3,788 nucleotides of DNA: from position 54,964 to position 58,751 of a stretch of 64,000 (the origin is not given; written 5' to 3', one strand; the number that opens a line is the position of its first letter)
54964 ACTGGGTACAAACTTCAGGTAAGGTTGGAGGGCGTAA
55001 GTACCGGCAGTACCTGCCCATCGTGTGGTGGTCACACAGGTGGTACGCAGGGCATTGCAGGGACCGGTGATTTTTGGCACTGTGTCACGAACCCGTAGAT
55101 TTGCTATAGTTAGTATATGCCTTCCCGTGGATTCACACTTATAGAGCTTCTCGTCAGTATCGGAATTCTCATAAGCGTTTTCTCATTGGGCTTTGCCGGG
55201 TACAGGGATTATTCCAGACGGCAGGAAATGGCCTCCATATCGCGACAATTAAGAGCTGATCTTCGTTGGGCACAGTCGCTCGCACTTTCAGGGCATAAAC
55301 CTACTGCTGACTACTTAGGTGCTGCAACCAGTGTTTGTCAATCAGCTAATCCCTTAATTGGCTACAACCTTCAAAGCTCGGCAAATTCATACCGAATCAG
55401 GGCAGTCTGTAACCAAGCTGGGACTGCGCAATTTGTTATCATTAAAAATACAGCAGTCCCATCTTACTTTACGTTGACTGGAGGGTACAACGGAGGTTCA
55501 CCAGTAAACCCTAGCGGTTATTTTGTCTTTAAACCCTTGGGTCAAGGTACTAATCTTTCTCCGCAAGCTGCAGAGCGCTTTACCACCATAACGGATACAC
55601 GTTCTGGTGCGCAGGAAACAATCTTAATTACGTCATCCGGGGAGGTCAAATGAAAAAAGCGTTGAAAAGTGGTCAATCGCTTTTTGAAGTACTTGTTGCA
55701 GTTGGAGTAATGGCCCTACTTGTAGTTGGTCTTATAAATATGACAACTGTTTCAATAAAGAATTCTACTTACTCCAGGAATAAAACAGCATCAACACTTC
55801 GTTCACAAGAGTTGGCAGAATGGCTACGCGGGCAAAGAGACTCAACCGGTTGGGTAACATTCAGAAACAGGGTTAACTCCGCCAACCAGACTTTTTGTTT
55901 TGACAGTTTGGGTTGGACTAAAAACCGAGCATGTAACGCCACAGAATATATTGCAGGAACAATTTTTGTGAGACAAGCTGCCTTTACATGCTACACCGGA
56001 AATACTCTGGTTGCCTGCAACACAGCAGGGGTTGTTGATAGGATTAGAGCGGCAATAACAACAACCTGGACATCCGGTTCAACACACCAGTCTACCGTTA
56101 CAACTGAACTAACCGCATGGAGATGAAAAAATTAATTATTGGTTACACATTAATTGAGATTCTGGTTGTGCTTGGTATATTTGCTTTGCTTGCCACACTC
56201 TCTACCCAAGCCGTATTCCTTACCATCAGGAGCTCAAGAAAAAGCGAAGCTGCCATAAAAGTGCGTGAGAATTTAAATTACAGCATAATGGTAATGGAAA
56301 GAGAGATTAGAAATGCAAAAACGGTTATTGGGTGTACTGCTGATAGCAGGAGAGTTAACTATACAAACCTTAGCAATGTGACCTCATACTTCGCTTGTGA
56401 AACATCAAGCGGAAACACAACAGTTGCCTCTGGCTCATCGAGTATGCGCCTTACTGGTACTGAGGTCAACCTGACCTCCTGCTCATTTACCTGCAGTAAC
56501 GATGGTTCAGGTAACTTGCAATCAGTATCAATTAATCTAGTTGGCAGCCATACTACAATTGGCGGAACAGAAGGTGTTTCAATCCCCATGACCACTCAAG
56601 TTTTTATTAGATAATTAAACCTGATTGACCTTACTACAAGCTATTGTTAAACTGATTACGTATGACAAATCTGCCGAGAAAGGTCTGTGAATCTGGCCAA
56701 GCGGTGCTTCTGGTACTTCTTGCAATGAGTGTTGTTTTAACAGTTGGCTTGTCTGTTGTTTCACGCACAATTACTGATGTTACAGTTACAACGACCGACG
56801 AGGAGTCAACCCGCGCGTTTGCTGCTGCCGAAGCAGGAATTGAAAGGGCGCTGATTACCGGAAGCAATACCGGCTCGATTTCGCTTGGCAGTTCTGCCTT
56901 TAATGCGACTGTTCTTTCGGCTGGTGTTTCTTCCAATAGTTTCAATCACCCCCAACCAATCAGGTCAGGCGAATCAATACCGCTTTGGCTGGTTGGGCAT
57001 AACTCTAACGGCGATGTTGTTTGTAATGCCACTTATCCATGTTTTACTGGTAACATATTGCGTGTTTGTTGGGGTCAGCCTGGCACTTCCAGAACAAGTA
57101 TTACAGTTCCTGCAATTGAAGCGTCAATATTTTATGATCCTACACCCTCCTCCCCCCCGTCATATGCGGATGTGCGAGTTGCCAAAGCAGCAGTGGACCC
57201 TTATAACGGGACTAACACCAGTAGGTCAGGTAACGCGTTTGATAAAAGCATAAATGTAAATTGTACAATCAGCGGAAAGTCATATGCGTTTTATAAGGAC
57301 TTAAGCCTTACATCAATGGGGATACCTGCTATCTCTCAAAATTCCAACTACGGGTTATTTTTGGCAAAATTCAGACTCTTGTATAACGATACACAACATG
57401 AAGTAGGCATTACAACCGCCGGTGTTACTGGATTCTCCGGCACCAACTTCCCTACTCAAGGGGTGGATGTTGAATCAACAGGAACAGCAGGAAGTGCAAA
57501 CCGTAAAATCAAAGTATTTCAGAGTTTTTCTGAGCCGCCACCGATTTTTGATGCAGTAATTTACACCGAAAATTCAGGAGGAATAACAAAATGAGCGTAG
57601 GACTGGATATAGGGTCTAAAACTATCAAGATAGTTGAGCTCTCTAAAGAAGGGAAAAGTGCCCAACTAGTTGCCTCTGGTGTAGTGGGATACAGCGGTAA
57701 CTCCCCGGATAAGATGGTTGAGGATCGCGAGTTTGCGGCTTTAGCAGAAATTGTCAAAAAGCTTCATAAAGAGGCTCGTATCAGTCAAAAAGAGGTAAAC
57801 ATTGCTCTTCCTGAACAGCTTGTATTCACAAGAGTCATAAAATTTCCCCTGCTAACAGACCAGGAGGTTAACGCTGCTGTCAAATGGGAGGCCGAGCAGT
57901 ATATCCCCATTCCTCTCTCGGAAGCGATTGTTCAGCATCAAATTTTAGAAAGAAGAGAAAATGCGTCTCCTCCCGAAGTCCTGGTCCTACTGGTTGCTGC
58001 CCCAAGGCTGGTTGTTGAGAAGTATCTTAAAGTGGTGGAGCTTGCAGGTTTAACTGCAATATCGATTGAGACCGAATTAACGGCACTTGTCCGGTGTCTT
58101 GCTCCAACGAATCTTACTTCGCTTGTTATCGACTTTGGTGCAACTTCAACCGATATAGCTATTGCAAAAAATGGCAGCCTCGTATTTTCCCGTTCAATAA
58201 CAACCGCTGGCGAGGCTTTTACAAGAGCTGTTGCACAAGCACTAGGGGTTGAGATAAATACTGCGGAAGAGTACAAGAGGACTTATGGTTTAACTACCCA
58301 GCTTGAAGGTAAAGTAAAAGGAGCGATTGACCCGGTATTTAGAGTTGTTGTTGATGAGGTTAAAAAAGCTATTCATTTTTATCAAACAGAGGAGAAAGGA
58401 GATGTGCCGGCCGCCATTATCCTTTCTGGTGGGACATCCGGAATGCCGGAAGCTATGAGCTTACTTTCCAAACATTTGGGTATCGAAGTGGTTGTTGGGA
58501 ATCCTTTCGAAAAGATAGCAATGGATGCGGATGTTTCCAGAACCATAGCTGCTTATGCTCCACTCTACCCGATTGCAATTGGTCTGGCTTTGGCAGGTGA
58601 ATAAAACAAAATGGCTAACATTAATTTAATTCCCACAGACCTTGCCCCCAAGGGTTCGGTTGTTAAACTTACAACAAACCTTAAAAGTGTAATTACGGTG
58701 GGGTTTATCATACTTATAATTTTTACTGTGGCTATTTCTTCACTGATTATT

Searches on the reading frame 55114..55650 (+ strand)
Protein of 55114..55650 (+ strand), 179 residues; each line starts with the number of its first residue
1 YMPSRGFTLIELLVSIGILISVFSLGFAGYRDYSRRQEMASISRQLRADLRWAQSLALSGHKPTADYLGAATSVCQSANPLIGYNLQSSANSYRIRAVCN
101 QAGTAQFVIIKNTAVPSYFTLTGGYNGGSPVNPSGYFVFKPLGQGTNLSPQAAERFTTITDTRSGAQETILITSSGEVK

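Call 88: search_protein_families(library=pfam, proteins=[window:55114-55650:+], max_evalue=0.001)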
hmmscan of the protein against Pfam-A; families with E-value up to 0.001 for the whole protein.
window:55114-55650:+ (179 aa): 2 families
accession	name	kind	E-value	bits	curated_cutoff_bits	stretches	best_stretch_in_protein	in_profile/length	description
PF07963.17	N_methyl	-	1.9e-05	24.5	21.2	1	4-19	4-19/27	Prokaryotic N-terminal methylation motif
PF12019.13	GspH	-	0.00069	20.5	21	1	44-176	3-108/108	Type II transport protein GspH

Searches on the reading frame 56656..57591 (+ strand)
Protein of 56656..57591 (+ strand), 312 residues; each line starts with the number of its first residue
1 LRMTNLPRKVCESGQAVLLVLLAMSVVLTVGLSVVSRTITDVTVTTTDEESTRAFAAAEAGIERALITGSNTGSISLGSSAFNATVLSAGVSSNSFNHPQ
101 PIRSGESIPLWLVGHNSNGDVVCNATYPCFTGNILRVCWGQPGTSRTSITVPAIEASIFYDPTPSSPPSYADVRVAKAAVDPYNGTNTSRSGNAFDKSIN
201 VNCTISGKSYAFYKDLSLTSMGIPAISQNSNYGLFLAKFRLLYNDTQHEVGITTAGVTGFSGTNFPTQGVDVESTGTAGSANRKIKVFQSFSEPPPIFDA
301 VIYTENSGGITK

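Call 47: search_protein_families(library=pfam, proteins=[window:56656-57591:+], max_evalue=0.001)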
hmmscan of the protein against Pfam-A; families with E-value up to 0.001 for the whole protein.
window:56656-57591:+ (312 aa): 1 family
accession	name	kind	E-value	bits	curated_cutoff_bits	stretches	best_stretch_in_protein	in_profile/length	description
PF14341.11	PilX_N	-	0.00092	19.6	25.5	0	14-63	2-51/51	PilX N-terminal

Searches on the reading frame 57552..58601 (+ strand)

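Call 47: search_protein_families(library=pfam, proteins=[window:57552-58601:+], max_evalue=0.001)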
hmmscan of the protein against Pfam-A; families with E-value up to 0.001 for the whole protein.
window:57552-58601:+ (350 aa): 5 families
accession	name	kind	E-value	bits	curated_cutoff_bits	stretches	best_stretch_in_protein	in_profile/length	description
PF11104.14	PilM_2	-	1.5e-49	169.2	27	1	17-348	1-338/340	Type IV pilus assembly protein PilM;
PF14450.12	FtsA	-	4.2e-17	63.1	31.8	1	192-319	2-113/127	Cell division protein FtsA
PF25216.1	Volactin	-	8.2e-12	45.7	35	1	14-344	1-316/321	Volactin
PF06723.19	MreB_Mbl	-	1.3e-10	41.1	27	1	189-230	146-187/327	MreB/Mbl protein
PF08841.16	DDR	-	6.5e-05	22.5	24.6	1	186-244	131-190/328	Diol dehydratase reactivase ATPase-like domain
